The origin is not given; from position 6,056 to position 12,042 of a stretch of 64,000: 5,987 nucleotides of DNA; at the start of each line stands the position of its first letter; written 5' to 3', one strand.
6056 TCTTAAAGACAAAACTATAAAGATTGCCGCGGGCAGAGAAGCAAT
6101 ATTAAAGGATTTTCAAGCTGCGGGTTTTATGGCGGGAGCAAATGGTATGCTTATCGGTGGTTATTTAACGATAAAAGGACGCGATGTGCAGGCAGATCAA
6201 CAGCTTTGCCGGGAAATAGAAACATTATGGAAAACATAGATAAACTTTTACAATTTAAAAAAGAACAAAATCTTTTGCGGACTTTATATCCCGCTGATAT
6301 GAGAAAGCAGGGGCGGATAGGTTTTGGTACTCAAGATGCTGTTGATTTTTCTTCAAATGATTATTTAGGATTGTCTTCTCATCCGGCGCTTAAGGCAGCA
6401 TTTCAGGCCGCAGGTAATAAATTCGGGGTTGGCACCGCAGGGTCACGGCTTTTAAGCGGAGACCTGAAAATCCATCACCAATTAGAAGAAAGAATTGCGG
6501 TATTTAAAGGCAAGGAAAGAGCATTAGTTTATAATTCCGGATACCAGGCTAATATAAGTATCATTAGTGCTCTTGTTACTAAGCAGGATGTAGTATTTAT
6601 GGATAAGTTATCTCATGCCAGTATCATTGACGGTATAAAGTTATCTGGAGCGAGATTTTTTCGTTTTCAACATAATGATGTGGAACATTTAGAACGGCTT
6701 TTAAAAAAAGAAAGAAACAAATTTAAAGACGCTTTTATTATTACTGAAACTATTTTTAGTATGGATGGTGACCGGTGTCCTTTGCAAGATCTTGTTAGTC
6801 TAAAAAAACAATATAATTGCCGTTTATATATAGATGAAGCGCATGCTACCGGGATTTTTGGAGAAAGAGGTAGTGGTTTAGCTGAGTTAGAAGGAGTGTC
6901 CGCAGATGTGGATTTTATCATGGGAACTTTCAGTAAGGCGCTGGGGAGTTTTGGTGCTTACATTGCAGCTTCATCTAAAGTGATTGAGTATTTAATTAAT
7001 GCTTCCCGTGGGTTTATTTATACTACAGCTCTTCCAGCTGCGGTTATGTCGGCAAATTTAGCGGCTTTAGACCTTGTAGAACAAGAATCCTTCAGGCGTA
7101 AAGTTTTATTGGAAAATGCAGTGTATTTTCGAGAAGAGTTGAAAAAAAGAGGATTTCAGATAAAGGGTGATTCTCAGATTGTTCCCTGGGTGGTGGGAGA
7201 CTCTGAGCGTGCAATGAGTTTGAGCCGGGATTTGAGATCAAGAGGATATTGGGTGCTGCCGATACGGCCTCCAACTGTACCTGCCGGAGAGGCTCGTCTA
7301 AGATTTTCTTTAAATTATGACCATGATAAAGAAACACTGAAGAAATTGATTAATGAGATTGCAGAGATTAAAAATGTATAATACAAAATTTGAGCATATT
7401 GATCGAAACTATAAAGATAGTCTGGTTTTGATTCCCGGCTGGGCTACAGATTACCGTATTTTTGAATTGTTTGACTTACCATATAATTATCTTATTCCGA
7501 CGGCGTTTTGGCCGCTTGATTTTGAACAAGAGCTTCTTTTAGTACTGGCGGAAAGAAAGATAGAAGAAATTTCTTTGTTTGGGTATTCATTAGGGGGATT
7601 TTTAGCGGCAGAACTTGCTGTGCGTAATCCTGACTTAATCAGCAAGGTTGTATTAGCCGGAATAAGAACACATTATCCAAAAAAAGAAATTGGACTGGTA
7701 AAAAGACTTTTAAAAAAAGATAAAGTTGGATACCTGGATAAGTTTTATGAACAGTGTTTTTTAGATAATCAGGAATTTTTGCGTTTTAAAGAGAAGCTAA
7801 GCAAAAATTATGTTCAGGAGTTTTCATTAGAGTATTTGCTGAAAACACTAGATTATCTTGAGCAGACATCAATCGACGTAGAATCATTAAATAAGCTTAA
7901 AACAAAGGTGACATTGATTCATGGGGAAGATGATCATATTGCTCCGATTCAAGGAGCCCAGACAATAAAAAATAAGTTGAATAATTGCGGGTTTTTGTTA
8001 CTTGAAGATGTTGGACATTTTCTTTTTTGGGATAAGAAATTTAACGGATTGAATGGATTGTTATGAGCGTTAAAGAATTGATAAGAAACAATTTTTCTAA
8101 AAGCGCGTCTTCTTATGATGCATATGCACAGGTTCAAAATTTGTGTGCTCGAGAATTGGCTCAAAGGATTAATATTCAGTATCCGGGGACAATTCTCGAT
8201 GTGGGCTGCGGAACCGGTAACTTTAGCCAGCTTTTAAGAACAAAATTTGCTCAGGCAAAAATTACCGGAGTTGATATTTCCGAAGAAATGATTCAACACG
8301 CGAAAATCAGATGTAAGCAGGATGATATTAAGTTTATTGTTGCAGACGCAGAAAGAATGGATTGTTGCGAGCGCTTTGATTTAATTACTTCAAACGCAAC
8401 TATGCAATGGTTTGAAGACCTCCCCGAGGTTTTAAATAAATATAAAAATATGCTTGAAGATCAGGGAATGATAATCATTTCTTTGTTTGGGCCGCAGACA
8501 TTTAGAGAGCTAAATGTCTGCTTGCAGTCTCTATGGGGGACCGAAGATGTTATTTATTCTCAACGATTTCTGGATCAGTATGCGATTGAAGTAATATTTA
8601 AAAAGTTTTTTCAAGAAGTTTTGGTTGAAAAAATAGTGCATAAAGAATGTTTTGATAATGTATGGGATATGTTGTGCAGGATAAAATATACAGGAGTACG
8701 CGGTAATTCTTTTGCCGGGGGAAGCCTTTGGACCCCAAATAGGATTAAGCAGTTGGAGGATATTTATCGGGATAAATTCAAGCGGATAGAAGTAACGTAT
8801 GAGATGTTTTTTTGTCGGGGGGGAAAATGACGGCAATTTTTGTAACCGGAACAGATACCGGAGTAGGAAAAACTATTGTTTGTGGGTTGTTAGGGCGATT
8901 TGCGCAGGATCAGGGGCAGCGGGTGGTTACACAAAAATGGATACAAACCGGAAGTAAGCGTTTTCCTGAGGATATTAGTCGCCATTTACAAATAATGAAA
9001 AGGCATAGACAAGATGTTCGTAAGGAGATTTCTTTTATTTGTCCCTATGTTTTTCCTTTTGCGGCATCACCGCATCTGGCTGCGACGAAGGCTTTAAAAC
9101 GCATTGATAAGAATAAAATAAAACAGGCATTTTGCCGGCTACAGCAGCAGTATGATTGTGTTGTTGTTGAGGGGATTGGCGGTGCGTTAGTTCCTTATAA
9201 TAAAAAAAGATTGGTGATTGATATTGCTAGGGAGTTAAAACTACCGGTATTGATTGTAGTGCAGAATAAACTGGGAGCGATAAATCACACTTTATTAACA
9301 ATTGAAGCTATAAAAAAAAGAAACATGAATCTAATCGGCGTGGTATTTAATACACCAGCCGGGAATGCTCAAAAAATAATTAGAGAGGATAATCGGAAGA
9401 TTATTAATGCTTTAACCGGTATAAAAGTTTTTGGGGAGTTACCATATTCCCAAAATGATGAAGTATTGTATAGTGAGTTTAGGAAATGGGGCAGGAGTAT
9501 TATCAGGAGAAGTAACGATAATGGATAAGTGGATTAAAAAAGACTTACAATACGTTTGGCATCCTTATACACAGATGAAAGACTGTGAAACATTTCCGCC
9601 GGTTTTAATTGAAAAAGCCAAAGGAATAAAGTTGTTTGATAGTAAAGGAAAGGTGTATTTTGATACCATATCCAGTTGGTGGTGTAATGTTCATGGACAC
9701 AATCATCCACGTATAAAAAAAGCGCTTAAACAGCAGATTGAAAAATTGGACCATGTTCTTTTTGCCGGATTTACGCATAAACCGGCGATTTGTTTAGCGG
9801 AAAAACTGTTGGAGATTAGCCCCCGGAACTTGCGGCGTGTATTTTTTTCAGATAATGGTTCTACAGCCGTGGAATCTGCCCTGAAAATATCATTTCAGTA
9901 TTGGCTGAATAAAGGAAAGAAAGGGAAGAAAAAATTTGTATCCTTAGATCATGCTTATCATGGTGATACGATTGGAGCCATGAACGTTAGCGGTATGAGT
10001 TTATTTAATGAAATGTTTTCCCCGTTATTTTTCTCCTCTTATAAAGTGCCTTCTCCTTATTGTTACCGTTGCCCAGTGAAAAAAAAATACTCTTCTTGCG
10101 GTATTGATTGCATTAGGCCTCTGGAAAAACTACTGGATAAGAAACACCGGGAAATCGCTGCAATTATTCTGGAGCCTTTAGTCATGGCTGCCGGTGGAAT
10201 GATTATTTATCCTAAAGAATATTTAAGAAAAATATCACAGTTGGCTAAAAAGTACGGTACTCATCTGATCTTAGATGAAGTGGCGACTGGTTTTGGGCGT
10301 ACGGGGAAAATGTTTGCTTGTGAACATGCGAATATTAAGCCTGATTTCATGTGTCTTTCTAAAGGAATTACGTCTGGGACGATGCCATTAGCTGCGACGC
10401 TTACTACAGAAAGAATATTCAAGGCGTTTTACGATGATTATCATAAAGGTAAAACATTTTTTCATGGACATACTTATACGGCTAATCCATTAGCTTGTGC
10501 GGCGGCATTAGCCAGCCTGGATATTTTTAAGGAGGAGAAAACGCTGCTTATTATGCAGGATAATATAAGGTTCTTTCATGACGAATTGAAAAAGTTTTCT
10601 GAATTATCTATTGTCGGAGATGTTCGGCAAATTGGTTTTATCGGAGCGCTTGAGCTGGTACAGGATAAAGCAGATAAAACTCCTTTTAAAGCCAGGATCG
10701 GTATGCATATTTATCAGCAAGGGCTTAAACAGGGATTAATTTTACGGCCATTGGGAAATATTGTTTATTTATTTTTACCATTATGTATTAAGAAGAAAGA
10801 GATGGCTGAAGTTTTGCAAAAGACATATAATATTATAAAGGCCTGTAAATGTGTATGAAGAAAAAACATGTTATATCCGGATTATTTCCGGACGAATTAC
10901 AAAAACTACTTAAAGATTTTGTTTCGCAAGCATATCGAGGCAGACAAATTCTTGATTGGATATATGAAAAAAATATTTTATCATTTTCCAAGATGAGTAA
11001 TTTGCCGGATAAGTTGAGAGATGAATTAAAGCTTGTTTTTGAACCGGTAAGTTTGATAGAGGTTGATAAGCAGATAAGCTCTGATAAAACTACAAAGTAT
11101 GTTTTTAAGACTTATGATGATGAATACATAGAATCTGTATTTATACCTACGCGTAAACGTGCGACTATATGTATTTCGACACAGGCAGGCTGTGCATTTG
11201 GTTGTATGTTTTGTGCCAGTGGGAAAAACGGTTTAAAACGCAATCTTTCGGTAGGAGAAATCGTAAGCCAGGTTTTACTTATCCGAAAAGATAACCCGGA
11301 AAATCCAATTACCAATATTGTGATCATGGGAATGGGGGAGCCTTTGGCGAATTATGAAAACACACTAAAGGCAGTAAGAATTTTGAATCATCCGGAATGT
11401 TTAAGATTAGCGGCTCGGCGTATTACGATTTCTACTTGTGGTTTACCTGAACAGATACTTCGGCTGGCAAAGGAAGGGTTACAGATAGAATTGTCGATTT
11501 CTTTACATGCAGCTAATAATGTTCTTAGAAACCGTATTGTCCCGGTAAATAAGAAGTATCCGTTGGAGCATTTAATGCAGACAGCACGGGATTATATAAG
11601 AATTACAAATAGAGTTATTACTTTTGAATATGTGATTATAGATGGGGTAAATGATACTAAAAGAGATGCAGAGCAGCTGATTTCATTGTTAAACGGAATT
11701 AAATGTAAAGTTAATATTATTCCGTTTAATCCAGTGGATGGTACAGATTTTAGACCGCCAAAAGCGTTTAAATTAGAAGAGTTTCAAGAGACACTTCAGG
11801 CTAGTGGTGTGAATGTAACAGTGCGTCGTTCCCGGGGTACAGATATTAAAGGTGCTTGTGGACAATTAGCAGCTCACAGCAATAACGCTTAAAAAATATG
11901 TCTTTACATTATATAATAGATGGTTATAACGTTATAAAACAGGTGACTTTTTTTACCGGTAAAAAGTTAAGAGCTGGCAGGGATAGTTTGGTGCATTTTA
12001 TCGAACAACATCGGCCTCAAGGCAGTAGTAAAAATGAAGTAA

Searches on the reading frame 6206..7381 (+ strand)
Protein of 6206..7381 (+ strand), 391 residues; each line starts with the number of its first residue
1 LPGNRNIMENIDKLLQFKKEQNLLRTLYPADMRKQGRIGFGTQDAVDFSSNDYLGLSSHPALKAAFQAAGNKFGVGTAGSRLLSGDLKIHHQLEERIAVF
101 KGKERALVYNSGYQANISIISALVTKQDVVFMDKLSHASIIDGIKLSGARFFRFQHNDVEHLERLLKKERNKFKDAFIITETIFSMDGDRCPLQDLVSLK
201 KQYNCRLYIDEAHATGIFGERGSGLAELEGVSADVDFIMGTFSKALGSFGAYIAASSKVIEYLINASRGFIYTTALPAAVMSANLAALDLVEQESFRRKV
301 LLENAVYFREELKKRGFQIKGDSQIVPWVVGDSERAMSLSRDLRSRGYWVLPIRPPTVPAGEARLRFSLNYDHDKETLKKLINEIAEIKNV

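Call 29: search_protein_families(library=pfam, proteins=[window:6206-7381:+], max_evalue=0.0001)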
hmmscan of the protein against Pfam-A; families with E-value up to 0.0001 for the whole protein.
window:6206-7381:+ (391 aa): 2 families
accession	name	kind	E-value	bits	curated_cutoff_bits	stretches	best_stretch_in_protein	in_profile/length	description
PF00155.27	Aminotran_1_2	-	1.5e-68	232.1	19.7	1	44-385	2-361/361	Aminotransferase class I and II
PF00202.27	Aminotran_3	-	1.2e-05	24.6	30.5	0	160-314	178-328/403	Aminotransferase class-III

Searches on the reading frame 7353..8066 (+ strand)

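Call 29: search_protein_families(library=pfam, proteins=[window:7353-8066:+], max_evalue=0.0001)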
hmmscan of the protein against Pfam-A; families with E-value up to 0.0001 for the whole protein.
window:7353-8066:+ (237 aa): 3 families
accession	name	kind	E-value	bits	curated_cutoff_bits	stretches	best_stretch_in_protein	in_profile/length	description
PF00561.26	Abhydrolase_1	-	3.8e-17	63.2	25.8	2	63-141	61-137/245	alpha/beta hydrolase fold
PF12146.15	Hydrolase_4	-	9.8e-09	35.3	27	1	64-227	69-237/239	Serine aminopeptidase, S33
PF12697.13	Abhydrolase_6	-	2.7e-05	25.4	26.3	1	55-226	46-208/217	Alpha/beta hydrolase family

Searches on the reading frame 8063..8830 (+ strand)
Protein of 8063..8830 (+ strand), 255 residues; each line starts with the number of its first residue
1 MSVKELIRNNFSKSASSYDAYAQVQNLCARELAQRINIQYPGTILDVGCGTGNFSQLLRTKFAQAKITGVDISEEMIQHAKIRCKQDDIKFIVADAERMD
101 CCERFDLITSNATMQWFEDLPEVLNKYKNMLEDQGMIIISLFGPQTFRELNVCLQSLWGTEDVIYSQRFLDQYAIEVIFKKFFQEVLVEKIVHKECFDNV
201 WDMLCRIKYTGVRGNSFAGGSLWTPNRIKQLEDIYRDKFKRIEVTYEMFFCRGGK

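Call 29: search_protein_families(library=pfam, proteins=[window:8063-8830:+], max_evalue=0.0001)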
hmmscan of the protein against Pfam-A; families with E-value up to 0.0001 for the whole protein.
window:8063-8830:+ (255 aa): 14 families
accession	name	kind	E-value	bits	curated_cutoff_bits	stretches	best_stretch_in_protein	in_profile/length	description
PF13847.12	Methyltransf_31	-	2.3e-24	86.2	27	1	43-152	6-127/145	Methyltransferase domain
PF13649.12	Methyltransf_25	-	3.8e-21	76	27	1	44-135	1-97/97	Methyltransferase domain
PF08241.18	Methyltransf_11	-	4.3e-20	72.6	21.2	1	45-139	1-95/95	Methyltransferase domain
PF13489.12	Methyltransf_23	-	4.1e-19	69.4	27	1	23-144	4-121/164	Methyltransferase domain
PF08242.18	Methyltransf_12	-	6.4e-17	62.5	30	1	45-137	1-98/98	Methyltransferase domain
PF01209.24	Ubie_methyltran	-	9.4e-11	41.9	20.1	1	8-140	10-152/233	ubiE/COQ5 methyltransferase family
PF05401.17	NodS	-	3e-09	37.5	24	1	18-131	28-133/201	Nodulation protein S (NodS)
PF01728.25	FtsJ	-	4.7e-09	36.9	24.1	1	31-115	11-104/181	FtsJ-like methyltransferase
PF05175.20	MTS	-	3.8e-08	33.6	23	1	30-115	21-109/170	Methyltransferase small domain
PF02353.26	CMAS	-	1.6e-07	31.4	27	1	24-141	46-166/273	Mycolic acid cyclopropane synthetase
PF06325.19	PrmA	-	8.9e-06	25.8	22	1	27-140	150-259/296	Ribosomal protein L11 methyltransferase (PrmA)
PF05219.18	DREV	-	2.7e-05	23.8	26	1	23-145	77-192/265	DREV methyltransferase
PF00891.24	Methyltransf_2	-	2.8e-05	24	22.3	1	15-139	37-164/210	O-methyltransferase domain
PF13679.12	Methyltransf_32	-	9e-05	22.9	27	0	29-85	14-74/143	Methyltransferase domain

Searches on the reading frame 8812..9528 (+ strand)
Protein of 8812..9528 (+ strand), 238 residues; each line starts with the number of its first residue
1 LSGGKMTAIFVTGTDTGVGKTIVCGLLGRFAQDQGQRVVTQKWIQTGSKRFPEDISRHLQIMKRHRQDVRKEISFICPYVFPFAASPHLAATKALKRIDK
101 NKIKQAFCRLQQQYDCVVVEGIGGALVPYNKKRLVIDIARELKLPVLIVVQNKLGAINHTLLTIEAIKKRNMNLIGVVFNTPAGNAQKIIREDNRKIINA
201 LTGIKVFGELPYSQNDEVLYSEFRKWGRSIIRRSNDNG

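Call 29: search_protein_families(library=pfam, proteins=[window:8812-9528:+], max_evalue=0.0001)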
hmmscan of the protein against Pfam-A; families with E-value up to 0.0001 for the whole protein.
window:8812-9528:+ (238 aa): 2 families
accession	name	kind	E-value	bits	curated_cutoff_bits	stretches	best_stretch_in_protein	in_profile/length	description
PF13500.12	AAA_26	-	5.4e-45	154.1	27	1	8-213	2-191/198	AAA domain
PF01656.29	CbiA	-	6.3e-11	42.8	25.4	1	9-215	1-114/125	CobQ/CobB/MinD/ParA nucleotide binding domain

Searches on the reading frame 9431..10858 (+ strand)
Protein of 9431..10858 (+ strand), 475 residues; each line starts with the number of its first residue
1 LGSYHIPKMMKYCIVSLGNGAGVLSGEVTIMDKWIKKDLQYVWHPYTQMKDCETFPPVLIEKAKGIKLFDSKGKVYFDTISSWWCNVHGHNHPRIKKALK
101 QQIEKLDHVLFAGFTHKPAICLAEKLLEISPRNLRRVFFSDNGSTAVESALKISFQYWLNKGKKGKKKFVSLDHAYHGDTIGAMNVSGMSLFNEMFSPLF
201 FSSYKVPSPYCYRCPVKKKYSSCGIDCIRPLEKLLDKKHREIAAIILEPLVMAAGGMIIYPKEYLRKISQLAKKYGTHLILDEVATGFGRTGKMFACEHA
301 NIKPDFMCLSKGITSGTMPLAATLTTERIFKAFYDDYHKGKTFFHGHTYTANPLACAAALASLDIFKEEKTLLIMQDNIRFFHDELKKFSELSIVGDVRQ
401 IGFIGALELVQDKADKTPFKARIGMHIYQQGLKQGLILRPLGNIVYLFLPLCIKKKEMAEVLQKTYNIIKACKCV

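Call 29: search_protein_families(library=pfam, proteins=[window:9431-10858:+], max_evalue=0.0001)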
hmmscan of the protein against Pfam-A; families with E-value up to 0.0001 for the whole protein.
window:9431-10858:+ (475 aa): 1 family
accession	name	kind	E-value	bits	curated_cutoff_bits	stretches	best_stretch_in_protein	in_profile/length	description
PF00202.27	Aminotran_3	-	9e-107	357.7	30.5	1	56-467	9-401/403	Aminotransferase class-III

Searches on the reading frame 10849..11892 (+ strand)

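Call 30: search_protein_families(library=pfam, proteins=[window:10849-11892:+], max_evalue=0.0001)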
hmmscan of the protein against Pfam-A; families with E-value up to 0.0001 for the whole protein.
window:10849-11892:+ (347 aa): 2 families
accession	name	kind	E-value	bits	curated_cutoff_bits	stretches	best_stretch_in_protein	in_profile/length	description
PF04055.27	Radical_SAM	-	1.5e-17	64.7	29.5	1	109-271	1-158/166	Radical SAM superfamily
PF21016.3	RlmN_N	-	1.2e-10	41.4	24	1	11-64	5-58/60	Ribosomal RNA large subunit methyltransferase N-terminal domain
